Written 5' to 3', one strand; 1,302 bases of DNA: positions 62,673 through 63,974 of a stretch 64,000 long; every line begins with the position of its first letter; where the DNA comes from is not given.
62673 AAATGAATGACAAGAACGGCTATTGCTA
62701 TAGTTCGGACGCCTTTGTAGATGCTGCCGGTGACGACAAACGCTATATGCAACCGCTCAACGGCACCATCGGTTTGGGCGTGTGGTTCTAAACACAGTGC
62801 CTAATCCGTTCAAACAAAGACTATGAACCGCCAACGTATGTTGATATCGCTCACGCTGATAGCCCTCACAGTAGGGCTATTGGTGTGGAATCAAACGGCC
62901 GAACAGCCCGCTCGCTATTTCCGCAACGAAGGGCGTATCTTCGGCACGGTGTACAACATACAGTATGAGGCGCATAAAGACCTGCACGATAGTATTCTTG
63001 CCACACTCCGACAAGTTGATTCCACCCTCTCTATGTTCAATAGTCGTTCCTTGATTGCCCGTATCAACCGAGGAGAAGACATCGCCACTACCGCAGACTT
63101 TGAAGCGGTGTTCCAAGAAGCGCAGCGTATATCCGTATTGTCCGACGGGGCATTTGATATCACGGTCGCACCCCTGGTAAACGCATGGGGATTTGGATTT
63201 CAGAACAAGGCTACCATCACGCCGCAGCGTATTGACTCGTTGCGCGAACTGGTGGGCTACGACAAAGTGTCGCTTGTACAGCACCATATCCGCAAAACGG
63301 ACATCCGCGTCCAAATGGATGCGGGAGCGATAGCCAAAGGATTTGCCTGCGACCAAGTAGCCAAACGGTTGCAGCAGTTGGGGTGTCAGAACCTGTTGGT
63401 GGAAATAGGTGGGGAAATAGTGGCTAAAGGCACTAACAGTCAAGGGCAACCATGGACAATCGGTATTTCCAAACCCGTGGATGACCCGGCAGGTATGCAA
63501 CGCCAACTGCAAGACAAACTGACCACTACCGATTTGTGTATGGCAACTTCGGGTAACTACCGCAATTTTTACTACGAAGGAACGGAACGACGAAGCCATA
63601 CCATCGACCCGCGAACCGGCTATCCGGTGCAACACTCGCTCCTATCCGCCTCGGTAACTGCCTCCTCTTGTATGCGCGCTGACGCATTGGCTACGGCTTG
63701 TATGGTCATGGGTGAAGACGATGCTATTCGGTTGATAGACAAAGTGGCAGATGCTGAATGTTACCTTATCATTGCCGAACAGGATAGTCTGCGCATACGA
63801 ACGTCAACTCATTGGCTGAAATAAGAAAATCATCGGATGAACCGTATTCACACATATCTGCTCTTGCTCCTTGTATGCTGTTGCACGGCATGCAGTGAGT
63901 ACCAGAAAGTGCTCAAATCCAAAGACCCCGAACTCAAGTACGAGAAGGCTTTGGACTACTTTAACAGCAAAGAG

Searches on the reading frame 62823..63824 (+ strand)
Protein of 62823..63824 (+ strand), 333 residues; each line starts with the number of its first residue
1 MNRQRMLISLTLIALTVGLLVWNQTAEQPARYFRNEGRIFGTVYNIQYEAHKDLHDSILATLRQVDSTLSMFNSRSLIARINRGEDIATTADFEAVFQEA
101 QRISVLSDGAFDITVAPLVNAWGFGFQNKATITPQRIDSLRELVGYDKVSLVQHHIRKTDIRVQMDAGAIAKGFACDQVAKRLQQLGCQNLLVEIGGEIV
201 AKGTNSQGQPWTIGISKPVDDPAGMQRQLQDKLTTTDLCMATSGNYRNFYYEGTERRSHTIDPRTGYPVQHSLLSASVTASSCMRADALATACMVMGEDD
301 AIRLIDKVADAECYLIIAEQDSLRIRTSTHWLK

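Call 37: search_protein_families(library=pfam, proteins=[window:62823-63824:+], max_evalue=0.00001)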
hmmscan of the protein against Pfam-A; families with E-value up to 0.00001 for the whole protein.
window:62823-63824:+ (333 aa): 1 family
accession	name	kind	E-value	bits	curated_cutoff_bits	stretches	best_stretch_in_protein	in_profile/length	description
PF02424.20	ApbE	-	1.3e-83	281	25.6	1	40-314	1-265/266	ApbE family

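Call 69: find_encoding_contigs(protein=window:62823-63824:+, flank=10000, max_places=4)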
Protein window:62823-63824:+ (333 aa): 9 contigs read that carry it; 4 places shown.
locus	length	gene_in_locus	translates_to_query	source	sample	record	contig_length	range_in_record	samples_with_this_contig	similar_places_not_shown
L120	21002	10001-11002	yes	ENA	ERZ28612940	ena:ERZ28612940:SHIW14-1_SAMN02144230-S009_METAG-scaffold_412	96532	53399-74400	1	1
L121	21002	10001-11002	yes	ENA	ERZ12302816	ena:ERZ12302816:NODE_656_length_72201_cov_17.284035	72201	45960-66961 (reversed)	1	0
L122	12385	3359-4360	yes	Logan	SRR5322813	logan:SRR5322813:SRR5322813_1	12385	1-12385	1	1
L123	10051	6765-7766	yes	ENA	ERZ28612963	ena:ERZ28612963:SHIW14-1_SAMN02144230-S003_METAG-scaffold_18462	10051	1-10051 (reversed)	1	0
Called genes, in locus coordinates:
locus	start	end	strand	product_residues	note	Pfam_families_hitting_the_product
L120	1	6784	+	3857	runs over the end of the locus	PF07603:Lcl_C (faint), PF09479:Flg_new (weak), PF18998:Flg_new_2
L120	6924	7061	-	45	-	-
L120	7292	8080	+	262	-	PF22435:MRM3-like_sub_bind, PF00588:SpoU_methylase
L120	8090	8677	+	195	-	PF01467:CTP_transf_like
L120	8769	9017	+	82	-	-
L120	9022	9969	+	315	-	-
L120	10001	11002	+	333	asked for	PF02424:ApbE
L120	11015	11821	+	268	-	PF13525:YfiO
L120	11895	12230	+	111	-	PF01192:RNA_pol_Rpb6 (weak)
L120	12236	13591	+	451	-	PF02441:Flavoprotein, PF04127:DFP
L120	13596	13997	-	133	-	PF11680:DUF3276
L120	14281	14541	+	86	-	PF12732:YtxH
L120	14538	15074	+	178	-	-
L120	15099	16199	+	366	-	PF01594:AI-2E_transport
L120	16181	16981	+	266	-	PF02348:CTP_transf_3, PF12804:NTP_transf_3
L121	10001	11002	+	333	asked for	PF02424:ApbE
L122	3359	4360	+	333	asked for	PF02424:ApbE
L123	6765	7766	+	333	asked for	PF02424:ApbE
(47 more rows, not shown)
